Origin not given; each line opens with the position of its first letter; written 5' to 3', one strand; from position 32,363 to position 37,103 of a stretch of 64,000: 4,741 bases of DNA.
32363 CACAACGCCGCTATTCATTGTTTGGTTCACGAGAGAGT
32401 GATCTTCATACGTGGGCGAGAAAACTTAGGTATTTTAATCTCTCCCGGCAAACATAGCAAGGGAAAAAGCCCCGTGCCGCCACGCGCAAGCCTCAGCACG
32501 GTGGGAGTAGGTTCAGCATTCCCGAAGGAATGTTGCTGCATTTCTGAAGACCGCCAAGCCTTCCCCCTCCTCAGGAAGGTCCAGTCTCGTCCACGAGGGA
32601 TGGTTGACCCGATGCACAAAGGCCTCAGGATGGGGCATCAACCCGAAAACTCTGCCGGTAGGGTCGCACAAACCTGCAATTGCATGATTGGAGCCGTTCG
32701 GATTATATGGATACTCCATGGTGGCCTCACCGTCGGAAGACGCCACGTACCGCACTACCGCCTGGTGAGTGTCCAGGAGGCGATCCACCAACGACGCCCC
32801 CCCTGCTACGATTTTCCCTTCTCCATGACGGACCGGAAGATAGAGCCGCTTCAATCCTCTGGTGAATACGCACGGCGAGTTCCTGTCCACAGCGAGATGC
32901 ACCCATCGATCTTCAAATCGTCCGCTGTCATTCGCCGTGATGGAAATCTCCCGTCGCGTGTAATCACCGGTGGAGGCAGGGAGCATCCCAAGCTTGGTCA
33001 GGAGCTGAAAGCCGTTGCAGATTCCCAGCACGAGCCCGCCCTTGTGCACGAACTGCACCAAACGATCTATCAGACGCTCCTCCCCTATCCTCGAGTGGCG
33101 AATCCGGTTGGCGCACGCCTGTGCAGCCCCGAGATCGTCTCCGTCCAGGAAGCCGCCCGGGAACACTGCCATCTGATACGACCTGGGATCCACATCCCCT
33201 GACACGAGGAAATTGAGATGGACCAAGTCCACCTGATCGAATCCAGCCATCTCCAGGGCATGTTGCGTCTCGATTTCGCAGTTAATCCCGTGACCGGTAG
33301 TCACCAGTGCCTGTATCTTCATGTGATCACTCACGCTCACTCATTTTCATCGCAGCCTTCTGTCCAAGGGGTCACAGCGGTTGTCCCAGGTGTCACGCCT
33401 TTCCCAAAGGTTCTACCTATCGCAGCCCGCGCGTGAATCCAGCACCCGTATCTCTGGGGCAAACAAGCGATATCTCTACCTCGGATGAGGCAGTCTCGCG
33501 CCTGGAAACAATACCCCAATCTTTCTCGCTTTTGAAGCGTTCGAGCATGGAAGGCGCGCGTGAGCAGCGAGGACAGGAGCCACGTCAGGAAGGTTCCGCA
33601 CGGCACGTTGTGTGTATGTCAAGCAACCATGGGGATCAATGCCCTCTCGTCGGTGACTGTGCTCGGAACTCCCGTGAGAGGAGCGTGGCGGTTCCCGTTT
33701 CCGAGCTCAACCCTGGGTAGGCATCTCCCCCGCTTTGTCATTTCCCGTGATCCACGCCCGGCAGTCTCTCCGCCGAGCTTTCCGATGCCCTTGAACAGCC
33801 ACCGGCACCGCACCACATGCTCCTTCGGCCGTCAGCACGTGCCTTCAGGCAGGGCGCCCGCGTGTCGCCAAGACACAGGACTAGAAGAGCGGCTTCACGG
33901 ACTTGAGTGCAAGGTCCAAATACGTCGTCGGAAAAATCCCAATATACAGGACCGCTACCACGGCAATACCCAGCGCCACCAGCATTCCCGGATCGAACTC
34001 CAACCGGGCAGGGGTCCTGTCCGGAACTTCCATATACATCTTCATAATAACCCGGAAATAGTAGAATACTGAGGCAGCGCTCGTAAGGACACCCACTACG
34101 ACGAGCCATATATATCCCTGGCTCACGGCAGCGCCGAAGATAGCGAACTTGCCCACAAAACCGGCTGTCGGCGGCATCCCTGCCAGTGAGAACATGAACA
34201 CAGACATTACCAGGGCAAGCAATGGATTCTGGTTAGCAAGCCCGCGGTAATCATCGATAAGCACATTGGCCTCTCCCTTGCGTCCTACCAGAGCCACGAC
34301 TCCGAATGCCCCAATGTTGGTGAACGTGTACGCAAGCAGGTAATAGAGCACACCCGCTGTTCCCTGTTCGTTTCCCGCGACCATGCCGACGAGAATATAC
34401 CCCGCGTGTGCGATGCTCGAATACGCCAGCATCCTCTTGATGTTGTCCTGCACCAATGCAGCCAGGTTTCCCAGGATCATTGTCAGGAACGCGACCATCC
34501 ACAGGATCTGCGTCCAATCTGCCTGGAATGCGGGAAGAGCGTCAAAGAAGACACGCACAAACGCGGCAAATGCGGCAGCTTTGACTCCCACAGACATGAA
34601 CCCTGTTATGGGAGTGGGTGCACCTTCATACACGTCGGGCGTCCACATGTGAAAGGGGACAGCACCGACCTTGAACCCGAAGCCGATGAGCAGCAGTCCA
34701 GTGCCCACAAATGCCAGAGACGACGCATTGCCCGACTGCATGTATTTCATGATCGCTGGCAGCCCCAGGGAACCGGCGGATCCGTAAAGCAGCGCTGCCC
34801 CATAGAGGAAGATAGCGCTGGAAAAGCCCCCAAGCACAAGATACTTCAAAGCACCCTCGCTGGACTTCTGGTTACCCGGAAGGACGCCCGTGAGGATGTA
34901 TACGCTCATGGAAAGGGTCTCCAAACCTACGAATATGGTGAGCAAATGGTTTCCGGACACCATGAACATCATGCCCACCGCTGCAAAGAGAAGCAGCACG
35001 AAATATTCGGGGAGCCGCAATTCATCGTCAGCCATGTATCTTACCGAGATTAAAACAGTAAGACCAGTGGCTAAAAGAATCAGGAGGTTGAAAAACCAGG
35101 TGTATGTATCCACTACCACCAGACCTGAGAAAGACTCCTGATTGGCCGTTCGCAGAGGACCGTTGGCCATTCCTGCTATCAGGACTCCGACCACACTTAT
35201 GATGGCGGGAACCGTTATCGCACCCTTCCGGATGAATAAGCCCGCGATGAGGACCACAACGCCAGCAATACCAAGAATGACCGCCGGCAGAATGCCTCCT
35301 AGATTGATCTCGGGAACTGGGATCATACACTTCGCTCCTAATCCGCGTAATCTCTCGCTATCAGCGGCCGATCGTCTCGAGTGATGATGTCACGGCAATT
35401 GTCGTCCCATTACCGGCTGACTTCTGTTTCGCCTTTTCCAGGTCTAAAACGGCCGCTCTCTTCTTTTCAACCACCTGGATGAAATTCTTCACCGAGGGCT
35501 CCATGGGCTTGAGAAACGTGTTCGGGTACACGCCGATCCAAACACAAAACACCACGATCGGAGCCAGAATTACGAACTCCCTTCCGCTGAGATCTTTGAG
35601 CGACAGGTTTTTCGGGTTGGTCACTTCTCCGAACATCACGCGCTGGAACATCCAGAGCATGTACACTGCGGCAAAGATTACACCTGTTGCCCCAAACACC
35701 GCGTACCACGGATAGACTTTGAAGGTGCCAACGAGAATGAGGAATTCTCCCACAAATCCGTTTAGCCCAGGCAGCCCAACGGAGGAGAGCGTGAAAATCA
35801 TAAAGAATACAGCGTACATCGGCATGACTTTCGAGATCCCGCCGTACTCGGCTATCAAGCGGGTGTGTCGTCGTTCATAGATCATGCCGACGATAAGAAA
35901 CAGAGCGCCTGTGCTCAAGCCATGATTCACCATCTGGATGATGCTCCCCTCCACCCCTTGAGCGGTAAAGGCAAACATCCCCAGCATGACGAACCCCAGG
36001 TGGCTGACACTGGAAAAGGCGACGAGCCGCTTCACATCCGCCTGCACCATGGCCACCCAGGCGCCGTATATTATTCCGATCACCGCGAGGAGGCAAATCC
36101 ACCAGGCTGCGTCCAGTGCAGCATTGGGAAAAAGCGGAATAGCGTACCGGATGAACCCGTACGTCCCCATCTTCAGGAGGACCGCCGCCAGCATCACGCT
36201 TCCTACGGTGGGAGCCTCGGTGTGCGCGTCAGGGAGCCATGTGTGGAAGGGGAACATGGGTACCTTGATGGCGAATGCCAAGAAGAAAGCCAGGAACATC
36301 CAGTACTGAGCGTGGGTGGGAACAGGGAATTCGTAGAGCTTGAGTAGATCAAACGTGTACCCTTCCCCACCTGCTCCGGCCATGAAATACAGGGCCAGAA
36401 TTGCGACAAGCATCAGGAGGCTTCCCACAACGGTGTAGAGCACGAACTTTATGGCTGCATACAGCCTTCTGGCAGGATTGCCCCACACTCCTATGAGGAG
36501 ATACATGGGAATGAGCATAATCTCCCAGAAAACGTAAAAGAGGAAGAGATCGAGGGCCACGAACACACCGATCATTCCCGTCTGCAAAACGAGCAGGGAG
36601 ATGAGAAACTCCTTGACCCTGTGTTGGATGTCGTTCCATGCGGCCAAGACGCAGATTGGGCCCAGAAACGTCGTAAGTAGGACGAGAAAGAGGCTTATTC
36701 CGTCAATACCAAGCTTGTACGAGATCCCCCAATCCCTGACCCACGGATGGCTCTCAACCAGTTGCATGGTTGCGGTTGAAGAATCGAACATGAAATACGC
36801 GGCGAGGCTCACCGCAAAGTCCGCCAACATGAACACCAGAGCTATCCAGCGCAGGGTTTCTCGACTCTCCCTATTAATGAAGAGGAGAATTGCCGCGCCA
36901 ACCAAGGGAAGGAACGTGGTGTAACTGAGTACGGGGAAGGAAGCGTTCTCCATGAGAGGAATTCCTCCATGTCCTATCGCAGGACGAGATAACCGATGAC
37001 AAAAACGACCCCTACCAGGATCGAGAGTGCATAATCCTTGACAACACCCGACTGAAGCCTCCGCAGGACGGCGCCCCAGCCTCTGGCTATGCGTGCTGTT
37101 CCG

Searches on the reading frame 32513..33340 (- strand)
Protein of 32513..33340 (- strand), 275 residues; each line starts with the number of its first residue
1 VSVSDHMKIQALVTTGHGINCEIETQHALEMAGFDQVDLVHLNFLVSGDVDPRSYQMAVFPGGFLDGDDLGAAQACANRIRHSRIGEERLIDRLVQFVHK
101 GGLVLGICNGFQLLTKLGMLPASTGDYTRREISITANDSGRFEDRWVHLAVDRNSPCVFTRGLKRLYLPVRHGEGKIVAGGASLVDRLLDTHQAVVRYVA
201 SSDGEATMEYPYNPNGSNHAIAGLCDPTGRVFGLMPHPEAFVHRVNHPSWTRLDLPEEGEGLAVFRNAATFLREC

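Call 50: search_protein_families(library=pfam, proteins=[window:32513-33340:-], max_evalue=0.00001)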
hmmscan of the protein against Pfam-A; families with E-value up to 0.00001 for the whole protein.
window:32513-33340:- (275 aa): 1 family
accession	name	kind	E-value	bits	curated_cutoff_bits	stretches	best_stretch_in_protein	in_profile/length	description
PF13507.12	GATase_5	-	2.3e-85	286.2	27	1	9-271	2-259/260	CobB/CobQ-like glutamine amidotransferase domain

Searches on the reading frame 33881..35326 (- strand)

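Call 5: search_protein_families(library=pfam, proteins=[window:33881-35326:-], max_evalue=0.001)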
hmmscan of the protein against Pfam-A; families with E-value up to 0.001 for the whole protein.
window:33881-35326:- (481 aa): 1 family
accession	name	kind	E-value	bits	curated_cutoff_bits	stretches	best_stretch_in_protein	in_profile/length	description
PF00361.26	Proton_antipo_M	-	8.5e-82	275.1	21.5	1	126-416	2-291/294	NADH:quinone oxidoreductase/Mrp antiporter, TM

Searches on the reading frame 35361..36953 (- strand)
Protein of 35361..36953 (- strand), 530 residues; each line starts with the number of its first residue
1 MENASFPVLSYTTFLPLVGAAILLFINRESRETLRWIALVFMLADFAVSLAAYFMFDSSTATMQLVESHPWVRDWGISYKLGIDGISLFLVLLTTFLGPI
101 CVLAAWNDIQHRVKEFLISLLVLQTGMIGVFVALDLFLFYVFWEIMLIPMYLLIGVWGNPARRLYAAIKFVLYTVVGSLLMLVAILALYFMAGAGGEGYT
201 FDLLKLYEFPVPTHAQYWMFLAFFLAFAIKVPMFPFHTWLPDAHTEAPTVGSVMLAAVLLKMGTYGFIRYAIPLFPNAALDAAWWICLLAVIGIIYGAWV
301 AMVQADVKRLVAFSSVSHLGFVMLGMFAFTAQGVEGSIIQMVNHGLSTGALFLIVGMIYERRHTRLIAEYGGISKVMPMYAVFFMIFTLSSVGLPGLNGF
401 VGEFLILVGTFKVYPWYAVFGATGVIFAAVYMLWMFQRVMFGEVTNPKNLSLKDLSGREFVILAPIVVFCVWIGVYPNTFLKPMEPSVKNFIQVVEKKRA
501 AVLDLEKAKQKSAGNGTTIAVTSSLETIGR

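Call 5: search_protein_families(library=pfam, proteins=[window:35361-36953:-], max_evalue=0.001)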
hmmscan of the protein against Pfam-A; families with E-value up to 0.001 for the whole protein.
window:35361-36953:- (530 aa): 2 families
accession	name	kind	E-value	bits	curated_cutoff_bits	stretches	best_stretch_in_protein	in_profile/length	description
PF00361.26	Proton_antipo_M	-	2.6e-82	276.8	21.5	1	133-421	1-286/294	NADH:quinone oxidoreductase/Mrp antiporter, TM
PF01059.23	Oxidored_q5_N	-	1.2e-05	25.7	22.7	1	49-127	26-107/110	NADH-ubiquinone oxidoreductase chain 4, amino terminus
